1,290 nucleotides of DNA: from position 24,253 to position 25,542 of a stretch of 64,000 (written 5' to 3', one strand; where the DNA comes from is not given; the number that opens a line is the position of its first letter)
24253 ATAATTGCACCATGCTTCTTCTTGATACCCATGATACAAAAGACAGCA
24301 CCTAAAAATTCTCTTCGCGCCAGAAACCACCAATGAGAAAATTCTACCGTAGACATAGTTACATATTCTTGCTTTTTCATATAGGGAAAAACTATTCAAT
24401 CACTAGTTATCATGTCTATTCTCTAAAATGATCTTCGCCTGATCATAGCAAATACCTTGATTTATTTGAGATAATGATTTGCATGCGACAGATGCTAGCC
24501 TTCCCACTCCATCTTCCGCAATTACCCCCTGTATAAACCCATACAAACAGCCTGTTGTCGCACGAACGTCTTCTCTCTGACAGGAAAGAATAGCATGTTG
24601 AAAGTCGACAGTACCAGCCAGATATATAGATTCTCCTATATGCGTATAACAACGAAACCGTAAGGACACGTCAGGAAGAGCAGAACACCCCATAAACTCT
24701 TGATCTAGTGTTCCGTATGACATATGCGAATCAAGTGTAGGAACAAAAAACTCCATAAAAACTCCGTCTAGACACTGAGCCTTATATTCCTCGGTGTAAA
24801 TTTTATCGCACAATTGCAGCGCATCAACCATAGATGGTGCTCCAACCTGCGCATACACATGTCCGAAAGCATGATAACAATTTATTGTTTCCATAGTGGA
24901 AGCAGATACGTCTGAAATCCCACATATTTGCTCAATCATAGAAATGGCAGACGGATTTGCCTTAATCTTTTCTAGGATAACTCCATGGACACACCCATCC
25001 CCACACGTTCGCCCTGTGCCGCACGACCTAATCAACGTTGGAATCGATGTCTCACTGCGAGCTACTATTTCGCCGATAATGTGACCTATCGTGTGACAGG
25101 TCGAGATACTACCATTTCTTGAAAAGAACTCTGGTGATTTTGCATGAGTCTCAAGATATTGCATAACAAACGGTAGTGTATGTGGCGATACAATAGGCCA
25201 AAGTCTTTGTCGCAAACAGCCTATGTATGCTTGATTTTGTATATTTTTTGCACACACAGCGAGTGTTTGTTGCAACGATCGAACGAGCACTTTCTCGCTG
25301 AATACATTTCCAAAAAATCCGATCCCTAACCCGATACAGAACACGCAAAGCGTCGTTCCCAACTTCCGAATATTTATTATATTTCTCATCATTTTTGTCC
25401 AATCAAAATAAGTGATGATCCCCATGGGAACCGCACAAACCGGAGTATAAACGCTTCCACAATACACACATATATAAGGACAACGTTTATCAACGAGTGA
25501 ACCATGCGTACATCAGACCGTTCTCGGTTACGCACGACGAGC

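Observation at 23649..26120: Duplicated methyltransferase cassette flanking a Cys/His-rich family gene, with conserved translational-coupling junctions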

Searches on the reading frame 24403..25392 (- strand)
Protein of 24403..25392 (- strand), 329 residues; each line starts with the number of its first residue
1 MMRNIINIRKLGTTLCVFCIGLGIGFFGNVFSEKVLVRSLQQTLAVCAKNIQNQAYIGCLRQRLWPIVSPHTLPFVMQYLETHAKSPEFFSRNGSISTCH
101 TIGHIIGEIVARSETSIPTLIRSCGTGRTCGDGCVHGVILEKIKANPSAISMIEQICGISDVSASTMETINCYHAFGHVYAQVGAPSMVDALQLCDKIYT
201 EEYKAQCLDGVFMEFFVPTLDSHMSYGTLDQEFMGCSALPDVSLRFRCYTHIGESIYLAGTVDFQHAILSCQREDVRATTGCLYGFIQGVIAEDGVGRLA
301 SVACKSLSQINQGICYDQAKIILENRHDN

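Call 6: search_protein_families(library=pfam, proteins=[window:24403-25392:-], max_evalue=0.01)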
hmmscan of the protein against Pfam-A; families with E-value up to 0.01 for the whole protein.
window:24403-25392:- (329 aa): 0 families

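Call 12: find_homologous_proteins(query=window:24403-25392:-, max_evalue=0.001)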
Query window:24403-25392:- (329 aa): 2 proteins with E <= 0.001 among 828 candidates.
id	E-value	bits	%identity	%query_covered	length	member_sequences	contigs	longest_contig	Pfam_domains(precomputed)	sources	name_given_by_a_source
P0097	3.6e-222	755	100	100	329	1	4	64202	-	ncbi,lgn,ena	-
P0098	4.5e-89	317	46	99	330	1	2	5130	-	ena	-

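Call 13: find_encoding_contigs(protein=P0098, flank=10000, max_places=6)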
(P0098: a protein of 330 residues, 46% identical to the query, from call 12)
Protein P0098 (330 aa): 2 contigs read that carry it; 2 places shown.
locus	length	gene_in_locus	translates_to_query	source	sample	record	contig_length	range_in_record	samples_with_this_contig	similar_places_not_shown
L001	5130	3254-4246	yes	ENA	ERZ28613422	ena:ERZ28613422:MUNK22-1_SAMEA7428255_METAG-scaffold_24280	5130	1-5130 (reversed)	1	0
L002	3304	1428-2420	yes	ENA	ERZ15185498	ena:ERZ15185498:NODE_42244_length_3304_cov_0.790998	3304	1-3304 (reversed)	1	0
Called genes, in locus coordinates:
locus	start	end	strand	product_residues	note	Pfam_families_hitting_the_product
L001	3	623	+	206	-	?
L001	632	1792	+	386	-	PF01041:DegT_DnrJ_EryC1, PF00155:Aminotran_1_2, PF00266:Aminotran_5 (faint)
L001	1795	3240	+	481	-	PF09852:DUF2079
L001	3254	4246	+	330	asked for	-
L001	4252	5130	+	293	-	?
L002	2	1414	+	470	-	?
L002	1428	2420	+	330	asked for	-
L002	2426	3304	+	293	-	?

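Call 15: find_encoding_contigs(protein=P0097, flank=3000, max_places=6)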
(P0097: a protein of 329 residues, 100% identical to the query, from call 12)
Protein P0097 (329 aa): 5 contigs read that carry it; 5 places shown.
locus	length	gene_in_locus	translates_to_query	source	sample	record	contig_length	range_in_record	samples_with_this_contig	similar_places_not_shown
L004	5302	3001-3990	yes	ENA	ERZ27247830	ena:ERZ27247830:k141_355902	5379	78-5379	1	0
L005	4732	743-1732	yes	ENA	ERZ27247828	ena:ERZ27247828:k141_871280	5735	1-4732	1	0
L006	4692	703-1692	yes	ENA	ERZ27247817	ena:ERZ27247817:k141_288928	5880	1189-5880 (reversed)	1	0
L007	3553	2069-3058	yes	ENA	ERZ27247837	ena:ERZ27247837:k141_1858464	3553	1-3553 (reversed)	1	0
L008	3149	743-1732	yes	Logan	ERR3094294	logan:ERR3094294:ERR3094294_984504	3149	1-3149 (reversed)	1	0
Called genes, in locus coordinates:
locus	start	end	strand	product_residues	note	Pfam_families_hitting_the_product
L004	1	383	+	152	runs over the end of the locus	?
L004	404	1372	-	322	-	-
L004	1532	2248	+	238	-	PF00535:Glycos_transf_2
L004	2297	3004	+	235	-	PF13489:Methyltransf_23, PF13847:Methyltransf_31 (weak), PF08241:Methyltransf_11, PF08242:Methyltransf_12 (faint), PF13649:Methyltransf_25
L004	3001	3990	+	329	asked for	-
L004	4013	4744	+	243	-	PF13489:Methyltransf_23, PF08241:Methyltransf_11, PF08242:Methyltransf_12 (weak), PF13649:Methyltransf_25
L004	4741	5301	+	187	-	?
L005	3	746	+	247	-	?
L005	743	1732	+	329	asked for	-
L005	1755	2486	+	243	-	PF13489:Methyltransf_23, PF08241:Methyltransf_11, PF08242:Methyltransf_12 (weak), PF13649:Methyltransf_25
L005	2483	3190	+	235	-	PF00535:Glycos_transf_2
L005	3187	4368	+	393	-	PF01041:DegT_DnrJ_EryC1, PF00155:Aminotran_1_2, PF01053:Cys_Met_Meta_PP (weak)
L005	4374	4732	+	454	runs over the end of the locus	?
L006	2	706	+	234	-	?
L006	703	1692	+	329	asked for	-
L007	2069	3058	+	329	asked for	-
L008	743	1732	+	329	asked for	-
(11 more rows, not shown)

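Call 31: search_protein_families(library=ncbifam, proteins=[window:24403-25392:-], max_evalue=0.00001)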
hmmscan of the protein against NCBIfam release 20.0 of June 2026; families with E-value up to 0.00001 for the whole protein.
window:24403-25392:- (329 aa): 0 families

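Call 35: search_protein_representatives(alignment_id=A2)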
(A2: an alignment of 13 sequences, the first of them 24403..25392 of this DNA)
Query: 13 sequences, 355 profile positions. Proteins with E-value up to 0.001 (for the whole library): 7318; up to 1e-10: 5948; up to 1e-30: 1985. The best 150 are listed.
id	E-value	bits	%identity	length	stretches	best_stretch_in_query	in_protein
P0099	8.8e-291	979.1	-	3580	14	8-352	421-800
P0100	3.2e-197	671.4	-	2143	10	55-325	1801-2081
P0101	6.6e-168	575.0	-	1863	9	34-351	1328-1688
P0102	5.1e-166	568.8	-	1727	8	57-275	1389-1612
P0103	6.6e-158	542.1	-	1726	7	46-288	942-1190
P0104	2.9e-121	421.6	-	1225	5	52-288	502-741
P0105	2.8e-117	408.4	-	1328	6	34-352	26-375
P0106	2.7e-114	398.6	-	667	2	6-346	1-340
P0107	2.9e-114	398.5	-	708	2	6-349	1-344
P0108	3.0e-111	388.6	-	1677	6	21-351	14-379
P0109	2.3e-103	362.7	-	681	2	62-353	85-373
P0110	1.7e-96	340.1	-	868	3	63-351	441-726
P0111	2.1e-96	339.8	-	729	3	11-352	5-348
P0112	7.6e-94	331.3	-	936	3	47-350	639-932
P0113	1.6e-93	330.3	-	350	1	6-354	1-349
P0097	1.7e-93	330.2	-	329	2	1-236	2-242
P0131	1.6e-79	284.3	-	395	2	8-350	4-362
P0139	3.8e-76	273.1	-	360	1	7-353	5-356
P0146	3.0e-70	253.7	-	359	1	12-353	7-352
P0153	7.8e-68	245.8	-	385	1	11-347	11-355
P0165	3.2e-64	233.9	-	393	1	11-353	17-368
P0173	1.3e-61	225.4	-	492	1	34-348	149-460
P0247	2.1e-51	191.7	-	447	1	13-353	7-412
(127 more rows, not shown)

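Call 36: predict_structure(alignment_id=A2)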
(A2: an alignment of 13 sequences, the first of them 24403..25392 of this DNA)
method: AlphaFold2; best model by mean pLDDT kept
length: 329 residues; sequences in the alignment: 13
mean_pLDDT: 84.5   pTM: 0.80
mean pLDDT of the five models: 84.5, 83.7, 82.6, 82.4, 82.1
residues with pLDDT >= 90: 149; 70-90: 140; 50-70: 34; < 50: 6
segments of 3 or more residues with pLDDT < 50: 91-94
pLDDT, mean of each block of 10 residues (from residue 1): 64 86 79 88 90 86 94 93 67 63 94 93 85 92 89 77 71 92 85 91 92 80 70 92 93 85 80 91 91 81 89 90 72
secondary structure, 60 per line:
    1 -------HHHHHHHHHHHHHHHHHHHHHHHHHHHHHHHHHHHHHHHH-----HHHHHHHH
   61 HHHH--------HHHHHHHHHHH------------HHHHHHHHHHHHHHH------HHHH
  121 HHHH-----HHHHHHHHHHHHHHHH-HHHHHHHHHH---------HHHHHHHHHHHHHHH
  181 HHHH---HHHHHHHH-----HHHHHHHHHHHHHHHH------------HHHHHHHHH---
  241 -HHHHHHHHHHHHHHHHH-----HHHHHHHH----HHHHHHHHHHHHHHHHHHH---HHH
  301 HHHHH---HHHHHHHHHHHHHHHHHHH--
elements in order: H8-47 H53-64 H73-83 H96-110 H117-124 H130-145 H147-156 H166-184 H188-195 H201-216 H229-237 H242-258 H264-271 H276-294 H298-305 H309-327

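Call 41: fold_search(model_id=the predicted structure, library=pdb)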
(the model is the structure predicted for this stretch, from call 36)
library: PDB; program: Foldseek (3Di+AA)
matches with E <= 10: 856; with E <= 0.001: 0
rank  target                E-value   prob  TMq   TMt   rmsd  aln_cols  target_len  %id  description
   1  5k7v_A                4.3e-03  0.87  0.15  0.17  19.0       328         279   12  Computational Design of Self-Assembling Cyclic Protein Homooligomers (released 2017-04-12)
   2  9c5a_B                1.0e-01  0.66  0.20  0.18  18.5       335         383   11  AP-3 Arf1 dimeric interface, focused refinement (released 2024-12-18)
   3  2wtk_D                1.1e-01  0.60  0.20  0.20  19.4       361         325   10  Structure of the heterotrimeric LKB1-STRADalpha-MO25alpha complex (released 2009-12-15)
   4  8or0_C                1.2e-01  0.97  0.36  0.14  13.0       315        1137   13  CAND1-CUL1-RBX1-SKP1-SKP2-CKS1-CDK2 (released 2023-06-28)
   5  8twe_A                1.2e-01  0.87  0.28  0.25  16.4       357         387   12  Cryo-EM structure of the PP2A:B55-FAM122A complex, B55 body (released 2023-11-01)
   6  5xbk_C                1.3e-01  0.77  0.24  0.22  18.0       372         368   12  Crystal structure of human Importin4 (released 2018-02-14)
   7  9pmw_A                1.6e-01  0.69  0.27  0.06  18.6       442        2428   11  Structure of HTTQ23-HAP40 complex bound to macrocycles HHL1, HD4 and HL2 (released 2025-08-20)
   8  9mf5_A                1.6e-01  0.60  0.21  0.15  16.8       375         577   10  CryoEM structure of the Protein Phosphatase 2A (Abeta-B56gamma-Calpha) holoenzyme complex (released 2025-07-09)
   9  1f59_A                1.7e-01  0.60  0.22  0.18  17.6       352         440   10  IMPORTIN-BETA-FXFG NUCLEOPORIN COMPLEX (released 2000-08-16)
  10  7q1f_T                1.7e-01  0.85  0.23  0.30  14.2       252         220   11  CPAP:TUBULIN:IE5 ALPHAREP COMPLEX (released 2022-04-20)
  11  8pv4_CR               2.0e-01  0.38  0.19  0.17  23.4       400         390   10  Chaetomium thermophilum pre-60S State 2 - pre-5S rotation with Rix1 complex - composite structure (released 2023-11-15)
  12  4xl5_C                2.1e-01  0.84  0.25  0.31  15.4       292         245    8  X-ray structure of bGFP-A / EGFP complex (released 2015-08-19)
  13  7z8v_D                2.2e-01  0.75  0.26  0.11  16.4       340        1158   10  CAND1-SCF-SKP2 (SKP1deldel) CAND1 engaged SCF rocked (released 2023-04-19)
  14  5xah_C                2.2e-01  0.66  0.24  0.22  16.2       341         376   12  Crystal structure of human Importin4 (released 2018-02-14)
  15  7z8r_D                2.3e-01  0.92  0.36  0.14  13.5       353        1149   13  CAND1-CUL1-RBX1 (released 2023-04-19)
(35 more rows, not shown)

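Call 43: find_homologous_proteins(query=A2, max_evalue=1e-10)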
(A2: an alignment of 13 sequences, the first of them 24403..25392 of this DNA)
Query A2 (13 sequences) (329 aa, profile of the alignment): 4 proteins with E <= 1e-10 among 4304 candidates.
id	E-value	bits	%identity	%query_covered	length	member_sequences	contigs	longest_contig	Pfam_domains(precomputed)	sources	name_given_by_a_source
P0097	5.2e-93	330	100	100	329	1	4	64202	-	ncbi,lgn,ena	-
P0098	1.2e-90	323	46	99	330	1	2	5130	-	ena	-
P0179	3.1e-59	219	32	27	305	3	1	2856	-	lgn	-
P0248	2.6e-20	91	27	38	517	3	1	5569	PF02412.24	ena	-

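Call 44: list_cluster_members(proteins=[P0099, P0100, P0106, P0131, P0139, P0146, P0153, P0165, P0173, P0247])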
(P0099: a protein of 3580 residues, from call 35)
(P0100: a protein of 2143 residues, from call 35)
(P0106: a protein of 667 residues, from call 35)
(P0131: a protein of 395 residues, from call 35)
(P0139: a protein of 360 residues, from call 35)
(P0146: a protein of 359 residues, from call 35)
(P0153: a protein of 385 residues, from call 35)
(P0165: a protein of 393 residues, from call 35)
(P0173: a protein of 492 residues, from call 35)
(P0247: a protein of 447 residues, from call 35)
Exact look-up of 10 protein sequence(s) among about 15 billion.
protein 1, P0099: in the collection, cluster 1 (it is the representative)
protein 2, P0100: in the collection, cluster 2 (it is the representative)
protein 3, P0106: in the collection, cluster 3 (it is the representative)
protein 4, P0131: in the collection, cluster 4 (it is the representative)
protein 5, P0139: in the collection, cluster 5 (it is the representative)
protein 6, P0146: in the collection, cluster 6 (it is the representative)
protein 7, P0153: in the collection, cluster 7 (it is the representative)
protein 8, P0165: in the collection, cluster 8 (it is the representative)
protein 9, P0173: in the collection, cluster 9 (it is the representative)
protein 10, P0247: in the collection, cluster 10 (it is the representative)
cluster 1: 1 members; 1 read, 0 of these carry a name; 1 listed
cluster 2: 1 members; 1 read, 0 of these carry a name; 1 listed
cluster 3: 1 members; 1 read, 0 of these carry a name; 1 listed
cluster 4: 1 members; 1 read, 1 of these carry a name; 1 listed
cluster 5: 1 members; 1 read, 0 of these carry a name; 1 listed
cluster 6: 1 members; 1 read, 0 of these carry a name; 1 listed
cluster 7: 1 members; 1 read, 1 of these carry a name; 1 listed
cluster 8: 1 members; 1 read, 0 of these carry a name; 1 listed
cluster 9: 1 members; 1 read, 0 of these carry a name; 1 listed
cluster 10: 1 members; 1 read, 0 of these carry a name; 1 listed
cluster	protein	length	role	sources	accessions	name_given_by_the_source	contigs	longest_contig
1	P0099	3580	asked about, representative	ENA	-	-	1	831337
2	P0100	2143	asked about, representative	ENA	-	-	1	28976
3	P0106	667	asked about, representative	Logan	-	-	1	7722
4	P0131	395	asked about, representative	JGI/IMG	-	hypothetical protein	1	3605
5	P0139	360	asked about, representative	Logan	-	-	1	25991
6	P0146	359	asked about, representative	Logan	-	-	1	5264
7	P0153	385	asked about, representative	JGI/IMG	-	hypothetical protein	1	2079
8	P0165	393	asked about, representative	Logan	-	-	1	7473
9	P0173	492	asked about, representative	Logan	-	-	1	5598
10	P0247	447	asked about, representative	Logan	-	-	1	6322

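Call 62: list_cluster_members(proteins=[P0097, P0003, P0001, P0098, P0008])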
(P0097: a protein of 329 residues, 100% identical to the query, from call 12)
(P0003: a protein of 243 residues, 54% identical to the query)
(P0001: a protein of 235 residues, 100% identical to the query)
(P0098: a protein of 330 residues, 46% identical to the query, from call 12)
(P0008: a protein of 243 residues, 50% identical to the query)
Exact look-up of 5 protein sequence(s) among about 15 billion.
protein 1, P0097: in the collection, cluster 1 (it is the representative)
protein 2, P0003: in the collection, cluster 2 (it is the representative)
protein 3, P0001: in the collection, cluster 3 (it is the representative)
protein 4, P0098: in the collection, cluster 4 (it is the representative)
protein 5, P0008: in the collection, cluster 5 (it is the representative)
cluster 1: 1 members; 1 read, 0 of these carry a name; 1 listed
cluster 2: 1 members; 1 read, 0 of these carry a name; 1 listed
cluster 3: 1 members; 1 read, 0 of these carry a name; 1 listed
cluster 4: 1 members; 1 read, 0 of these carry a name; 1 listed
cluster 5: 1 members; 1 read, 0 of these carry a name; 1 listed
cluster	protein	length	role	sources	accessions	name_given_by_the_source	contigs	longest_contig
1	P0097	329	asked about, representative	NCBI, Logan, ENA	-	-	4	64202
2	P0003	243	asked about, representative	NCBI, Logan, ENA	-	-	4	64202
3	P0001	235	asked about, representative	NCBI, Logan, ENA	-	-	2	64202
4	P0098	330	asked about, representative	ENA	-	-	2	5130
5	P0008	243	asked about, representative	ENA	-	-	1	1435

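Call 63: search_protein_families(library=pfam, alignment_id=A2, max_evalue=1)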
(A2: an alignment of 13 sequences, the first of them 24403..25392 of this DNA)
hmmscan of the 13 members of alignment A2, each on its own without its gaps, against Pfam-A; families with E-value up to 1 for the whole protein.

A. member 1, window:24403-25392:- (329 aa): 0 families

B. families by the number of members that match (of 13 scanned): 3 families
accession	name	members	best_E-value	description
PF08288.18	PIGA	1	0.14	PIGA (GPI anchor biosynthesis)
PF12921.12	ATP13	1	0.17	Mitochondrial ATPase expression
PF05267.17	DUF725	1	0.79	Protein of unknown function (DUF725)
